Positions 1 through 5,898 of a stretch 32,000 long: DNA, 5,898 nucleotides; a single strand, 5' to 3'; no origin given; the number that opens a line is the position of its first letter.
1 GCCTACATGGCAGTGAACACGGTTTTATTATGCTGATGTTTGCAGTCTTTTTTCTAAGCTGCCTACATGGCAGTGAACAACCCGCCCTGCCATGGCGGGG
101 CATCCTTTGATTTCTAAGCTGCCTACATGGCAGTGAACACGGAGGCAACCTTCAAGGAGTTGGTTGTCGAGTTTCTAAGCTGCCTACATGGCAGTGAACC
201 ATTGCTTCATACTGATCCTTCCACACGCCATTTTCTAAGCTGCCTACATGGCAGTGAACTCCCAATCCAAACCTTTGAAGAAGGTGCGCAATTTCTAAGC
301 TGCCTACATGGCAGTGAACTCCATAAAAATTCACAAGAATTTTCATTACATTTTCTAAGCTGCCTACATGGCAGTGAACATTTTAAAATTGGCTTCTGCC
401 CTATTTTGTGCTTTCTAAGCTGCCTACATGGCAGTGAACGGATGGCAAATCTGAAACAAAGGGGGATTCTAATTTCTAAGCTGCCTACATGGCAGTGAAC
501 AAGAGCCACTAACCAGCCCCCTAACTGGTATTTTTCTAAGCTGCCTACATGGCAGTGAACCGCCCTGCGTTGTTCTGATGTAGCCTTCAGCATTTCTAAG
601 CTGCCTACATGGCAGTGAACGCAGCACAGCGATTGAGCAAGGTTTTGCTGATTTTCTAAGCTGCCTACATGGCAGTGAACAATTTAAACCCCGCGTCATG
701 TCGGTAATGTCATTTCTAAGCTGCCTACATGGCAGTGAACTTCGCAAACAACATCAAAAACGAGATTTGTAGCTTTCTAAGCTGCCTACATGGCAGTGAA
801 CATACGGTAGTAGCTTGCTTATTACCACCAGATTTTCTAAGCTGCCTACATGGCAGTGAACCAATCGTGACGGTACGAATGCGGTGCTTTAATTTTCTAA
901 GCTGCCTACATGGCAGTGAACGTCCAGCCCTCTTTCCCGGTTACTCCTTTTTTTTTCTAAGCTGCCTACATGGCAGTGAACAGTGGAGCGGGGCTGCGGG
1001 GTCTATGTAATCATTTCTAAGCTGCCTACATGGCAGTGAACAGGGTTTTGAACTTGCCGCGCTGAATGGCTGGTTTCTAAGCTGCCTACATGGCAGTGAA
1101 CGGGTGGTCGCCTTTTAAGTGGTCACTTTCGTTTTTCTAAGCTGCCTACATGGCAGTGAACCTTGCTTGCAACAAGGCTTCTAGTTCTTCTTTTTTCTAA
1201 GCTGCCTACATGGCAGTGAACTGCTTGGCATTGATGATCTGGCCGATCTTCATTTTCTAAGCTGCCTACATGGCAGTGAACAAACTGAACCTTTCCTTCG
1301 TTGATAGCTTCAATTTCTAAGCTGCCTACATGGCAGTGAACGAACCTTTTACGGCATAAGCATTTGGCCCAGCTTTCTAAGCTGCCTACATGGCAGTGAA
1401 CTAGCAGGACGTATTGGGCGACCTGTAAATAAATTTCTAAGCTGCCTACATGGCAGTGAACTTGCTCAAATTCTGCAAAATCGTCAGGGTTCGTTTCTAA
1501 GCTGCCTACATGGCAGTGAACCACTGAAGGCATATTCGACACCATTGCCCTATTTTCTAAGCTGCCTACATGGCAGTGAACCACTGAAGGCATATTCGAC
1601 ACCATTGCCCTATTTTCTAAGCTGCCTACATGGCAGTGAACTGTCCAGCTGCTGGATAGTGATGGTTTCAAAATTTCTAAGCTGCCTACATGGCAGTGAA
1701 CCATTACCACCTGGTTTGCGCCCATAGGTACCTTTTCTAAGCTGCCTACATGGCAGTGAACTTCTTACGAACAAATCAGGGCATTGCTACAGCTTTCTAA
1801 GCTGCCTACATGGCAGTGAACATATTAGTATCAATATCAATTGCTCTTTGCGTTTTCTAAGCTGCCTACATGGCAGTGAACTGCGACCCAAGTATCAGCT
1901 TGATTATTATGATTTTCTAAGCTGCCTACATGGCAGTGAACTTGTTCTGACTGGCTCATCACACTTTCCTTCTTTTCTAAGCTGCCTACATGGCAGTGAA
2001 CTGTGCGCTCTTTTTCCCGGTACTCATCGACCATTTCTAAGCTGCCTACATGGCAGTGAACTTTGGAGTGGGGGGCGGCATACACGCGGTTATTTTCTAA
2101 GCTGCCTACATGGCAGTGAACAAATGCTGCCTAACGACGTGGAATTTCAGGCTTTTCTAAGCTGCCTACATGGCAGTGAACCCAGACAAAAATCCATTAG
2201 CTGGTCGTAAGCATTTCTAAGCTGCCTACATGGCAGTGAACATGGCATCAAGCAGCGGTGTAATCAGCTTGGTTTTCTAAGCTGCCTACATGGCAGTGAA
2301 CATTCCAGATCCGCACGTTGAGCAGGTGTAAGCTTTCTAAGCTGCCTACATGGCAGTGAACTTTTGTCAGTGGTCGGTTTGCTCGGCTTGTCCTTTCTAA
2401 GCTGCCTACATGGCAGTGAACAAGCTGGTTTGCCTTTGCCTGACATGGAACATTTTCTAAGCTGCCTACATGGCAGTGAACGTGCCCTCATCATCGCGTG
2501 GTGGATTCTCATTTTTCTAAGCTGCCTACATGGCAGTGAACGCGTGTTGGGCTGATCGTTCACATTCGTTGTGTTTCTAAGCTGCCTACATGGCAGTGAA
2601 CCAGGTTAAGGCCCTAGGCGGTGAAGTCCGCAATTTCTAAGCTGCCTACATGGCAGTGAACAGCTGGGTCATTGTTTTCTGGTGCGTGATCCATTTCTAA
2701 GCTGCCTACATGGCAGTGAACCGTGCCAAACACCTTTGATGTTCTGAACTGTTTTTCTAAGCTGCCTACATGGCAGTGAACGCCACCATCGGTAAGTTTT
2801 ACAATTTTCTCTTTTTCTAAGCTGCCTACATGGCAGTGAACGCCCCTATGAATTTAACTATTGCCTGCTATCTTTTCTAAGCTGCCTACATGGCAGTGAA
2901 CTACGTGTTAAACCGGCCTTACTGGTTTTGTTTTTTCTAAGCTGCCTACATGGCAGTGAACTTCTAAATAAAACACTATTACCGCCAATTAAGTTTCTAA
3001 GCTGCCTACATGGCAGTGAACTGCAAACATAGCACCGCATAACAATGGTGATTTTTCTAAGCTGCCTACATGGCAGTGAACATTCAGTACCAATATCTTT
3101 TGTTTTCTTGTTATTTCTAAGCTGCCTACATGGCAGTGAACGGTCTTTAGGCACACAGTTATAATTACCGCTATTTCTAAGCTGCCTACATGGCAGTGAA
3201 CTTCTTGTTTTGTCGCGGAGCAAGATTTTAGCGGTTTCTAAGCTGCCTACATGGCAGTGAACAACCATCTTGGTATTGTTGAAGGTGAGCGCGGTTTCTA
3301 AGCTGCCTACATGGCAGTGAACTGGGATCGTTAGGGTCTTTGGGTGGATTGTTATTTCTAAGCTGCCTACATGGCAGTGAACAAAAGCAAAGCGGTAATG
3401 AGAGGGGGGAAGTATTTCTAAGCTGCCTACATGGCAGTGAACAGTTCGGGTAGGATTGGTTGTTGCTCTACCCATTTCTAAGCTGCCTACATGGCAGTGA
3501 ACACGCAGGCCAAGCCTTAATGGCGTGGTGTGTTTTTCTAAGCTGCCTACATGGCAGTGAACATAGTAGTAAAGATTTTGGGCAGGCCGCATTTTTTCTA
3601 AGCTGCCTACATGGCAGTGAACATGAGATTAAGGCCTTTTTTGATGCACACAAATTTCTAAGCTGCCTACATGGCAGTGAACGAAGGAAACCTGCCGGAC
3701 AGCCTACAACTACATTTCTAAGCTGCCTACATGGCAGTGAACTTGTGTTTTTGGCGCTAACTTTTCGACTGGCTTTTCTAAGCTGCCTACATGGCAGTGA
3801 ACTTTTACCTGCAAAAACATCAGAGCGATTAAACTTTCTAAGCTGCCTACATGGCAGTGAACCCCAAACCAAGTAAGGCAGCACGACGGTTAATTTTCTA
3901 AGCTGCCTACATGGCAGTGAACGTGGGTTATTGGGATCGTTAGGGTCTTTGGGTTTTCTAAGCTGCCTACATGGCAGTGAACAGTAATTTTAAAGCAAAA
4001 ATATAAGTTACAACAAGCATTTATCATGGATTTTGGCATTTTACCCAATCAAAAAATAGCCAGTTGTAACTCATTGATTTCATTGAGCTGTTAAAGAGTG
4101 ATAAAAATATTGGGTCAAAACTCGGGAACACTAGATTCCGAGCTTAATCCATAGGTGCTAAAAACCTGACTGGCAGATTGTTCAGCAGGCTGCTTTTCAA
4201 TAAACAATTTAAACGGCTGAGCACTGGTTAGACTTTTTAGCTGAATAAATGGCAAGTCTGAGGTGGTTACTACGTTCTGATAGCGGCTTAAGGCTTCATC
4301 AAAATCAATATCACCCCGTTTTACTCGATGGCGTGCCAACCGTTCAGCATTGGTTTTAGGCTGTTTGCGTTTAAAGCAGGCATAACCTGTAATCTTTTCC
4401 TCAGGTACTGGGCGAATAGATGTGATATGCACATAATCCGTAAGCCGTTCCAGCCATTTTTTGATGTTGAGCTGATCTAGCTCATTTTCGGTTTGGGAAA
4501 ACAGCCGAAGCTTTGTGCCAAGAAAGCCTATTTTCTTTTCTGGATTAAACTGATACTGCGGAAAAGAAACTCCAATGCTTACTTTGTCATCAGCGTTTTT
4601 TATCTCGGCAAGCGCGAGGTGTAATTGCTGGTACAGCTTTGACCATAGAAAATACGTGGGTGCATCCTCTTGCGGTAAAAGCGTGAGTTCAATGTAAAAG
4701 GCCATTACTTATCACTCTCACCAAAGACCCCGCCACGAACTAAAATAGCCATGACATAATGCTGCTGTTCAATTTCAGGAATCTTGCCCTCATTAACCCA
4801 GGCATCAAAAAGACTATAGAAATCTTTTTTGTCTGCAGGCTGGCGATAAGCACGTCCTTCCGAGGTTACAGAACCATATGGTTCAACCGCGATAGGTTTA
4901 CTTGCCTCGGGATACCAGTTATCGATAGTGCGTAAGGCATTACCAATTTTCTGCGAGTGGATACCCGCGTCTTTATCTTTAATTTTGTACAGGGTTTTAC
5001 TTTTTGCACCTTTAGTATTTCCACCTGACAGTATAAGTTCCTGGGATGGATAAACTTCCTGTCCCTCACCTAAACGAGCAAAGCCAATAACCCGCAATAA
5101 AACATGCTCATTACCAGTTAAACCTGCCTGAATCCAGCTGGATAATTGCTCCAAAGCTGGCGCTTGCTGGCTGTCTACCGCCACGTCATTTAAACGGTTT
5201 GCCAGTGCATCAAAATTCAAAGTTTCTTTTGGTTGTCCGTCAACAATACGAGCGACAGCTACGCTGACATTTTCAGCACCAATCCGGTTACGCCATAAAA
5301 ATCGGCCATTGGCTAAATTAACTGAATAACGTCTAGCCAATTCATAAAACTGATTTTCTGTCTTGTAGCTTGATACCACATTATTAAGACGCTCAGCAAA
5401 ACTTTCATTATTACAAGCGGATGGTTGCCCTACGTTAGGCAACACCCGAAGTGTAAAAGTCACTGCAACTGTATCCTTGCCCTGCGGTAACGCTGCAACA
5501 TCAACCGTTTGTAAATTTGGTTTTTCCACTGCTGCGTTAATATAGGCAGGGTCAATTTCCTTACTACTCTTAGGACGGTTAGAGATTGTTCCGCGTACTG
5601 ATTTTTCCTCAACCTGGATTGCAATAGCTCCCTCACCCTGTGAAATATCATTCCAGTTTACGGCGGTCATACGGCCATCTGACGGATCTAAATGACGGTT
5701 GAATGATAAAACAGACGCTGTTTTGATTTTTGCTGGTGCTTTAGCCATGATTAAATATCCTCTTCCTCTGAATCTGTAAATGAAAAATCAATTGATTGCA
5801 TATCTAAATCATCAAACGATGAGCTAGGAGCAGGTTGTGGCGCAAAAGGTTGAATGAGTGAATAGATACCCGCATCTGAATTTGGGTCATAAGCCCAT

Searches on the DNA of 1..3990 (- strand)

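Call 44: search_dna_similar(query=window:1-3990:-, collection=phages, mode=distant, max_evalue=1, max_rows=30)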
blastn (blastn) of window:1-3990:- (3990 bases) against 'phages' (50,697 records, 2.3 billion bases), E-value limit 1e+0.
Records with a match: 1; places in all: 1; records where one place covers at least 80% of the query: 0.
Best place of each record, by identity: 80-90% 1.
By first word of the organism name: Acinetobacter 1.
By host as written in the record: Acinetobacter baumannii 4316 1.
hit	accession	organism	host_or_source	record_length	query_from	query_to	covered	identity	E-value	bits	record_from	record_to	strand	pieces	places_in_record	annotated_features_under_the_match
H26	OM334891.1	Acinetobacter phage 4316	Acinetobacter baumannii 4316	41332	1358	1395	1%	86.8%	1e-1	47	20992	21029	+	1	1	VRR-NUC domain-containing protein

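Call 45: search_dna_similar(query=window:1-3990:-, collection=plasmids, mode=distant, max_evalue=1, max_rows=30)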
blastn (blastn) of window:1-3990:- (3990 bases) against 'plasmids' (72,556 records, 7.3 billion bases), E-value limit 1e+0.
In 21 record(s) the limit of 40 matching pieces per record was reached: places in those records are undercounted.
Records with a match: 436; places in all: 959; records where one place covers at least 80% of the query: 14.
Best place of each record, by identity: 95-99% 405; 90-95% 1; 80-90% 1; 60-80% 29.
By first word of the organism name: Klebsiella 190; Citrobacter 94; Escherichia 43; Enterobacter 36; Raoultella 16; Acinetobacter 12; Phytobacter 6; Legionella 5; Salmonella 5; Edwardsiella 4; and 15 more.
By predicted mobility (MOB-suite, as given by PLSDB): conjugative 273; non-mobilizable 95; mobilizable 68.
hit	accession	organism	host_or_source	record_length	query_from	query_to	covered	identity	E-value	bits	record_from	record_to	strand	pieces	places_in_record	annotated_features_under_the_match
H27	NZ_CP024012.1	Acinetobacter sp. LoGeW2-3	white stork,cell culture,pellet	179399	9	3990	100%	68.8%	0e+0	1152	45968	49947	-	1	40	none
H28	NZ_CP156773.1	Acinetobacter sp. ANC 7970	cattle,whole organism,cattle feces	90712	8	3990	100%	68.5%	0e+0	1165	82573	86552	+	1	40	none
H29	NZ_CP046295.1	Acinetobacter lwoffii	Homo sapiens,clinical isolate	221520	9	3940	99%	66.7%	0e+0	760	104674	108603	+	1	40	none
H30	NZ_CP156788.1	Acinetobacter sp. ANC 7924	cattle,whole organism,cattle feces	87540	9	3940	99%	65.8%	6e-169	603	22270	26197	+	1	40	none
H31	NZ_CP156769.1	Acinetobacter sp. ANC 7974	cattle,whole organism,cattle feces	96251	9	3942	99%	65.5%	3e-154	554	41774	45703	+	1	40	none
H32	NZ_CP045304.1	Legionella longbeachae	Homo sapiens,Sputum sample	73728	8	3940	98%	65.1%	4e-44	493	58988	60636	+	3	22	none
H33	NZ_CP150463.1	Photobacterium damselae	Lateolabrax maculatus,cell culture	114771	10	3941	99%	64.1%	8e-72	281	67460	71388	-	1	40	none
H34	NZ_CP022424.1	Vitreoscilla filiformis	cell culture,Mud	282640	10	3945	99%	63.9%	9e-78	301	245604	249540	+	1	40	none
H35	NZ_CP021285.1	Legionella pneumophila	Homo sapiens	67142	129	3940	96%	64.0%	1e-31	293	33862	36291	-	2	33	none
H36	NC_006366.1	Legionella pneumophila str. Lens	-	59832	184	3940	94%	64.2%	4e-38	500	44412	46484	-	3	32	none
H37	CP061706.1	Acinetobacter baumannii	paper pulp mill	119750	127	3338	81%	68.0%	4e-69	1080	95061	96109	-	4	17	none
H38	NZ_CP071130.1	Caballeronia sp. M1242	Homo sapiens,ETA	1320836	247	3948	84%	64.1%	2e-29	270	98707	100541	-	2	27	none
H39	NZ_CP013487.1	Vibrio alginolyticus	seawater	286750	309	3818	83%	64.7%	7e-16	345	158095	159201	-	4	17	none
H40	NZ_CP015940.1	Legionella pneumophila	Isolate,clinical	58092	249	3990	82%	64.7%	6e-23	326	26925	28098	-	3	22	none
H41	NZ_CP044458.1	Acinetobacter indicus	pigeon,stool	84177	9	3819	80%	65.8%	3e-20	553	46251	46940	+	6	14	none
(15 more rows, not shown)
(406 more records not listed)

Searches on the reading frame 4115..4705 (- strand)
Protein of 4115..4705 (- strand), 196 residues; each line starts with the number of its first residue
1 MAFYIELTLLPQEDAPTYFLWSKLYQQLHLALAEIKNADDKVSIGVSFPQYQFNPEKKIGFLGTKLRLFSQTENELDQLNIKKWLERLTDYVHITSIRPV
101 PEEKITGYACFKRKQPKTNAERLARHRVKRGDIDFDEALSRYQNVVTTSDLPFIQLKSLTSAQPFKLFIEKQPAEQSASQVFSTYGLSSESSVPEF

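Call 48: search_protein_families(library=ncbifam, proteins=[window:4115-4705:-], max_evalue=0.00001)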
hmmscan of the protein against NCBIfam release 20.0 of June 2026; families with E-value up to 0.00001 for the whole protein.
window:4115-4705:- (196 aa): 1 family
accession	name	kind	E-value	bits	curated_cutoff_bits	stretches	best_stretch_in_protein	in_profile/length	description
TIGR02563.1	cas_Csy4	equivalog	6.4e-46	156.7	36.25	1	3-196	1-184/184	type I-F CRISPR-associated endoribonuclease Cas6/Csy4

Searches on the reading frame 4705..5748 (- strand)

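Call 48: search_protein_families(library=ncbifam, proteins=[window:4705-5748:-], max_evalue=0.00001)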
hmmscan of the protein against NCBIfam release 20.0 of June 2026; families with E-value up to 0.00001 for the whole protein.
window:4705-5748:- (347 aa): 1 family
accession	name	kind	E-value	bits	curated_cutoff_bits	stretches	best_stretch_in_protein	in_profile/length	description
TIGR02566.1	cas_Csy3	equivalog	4.5e-117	391.3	157.55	1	9-346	1-341/341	type I-F CRISPR-associated protein Csy3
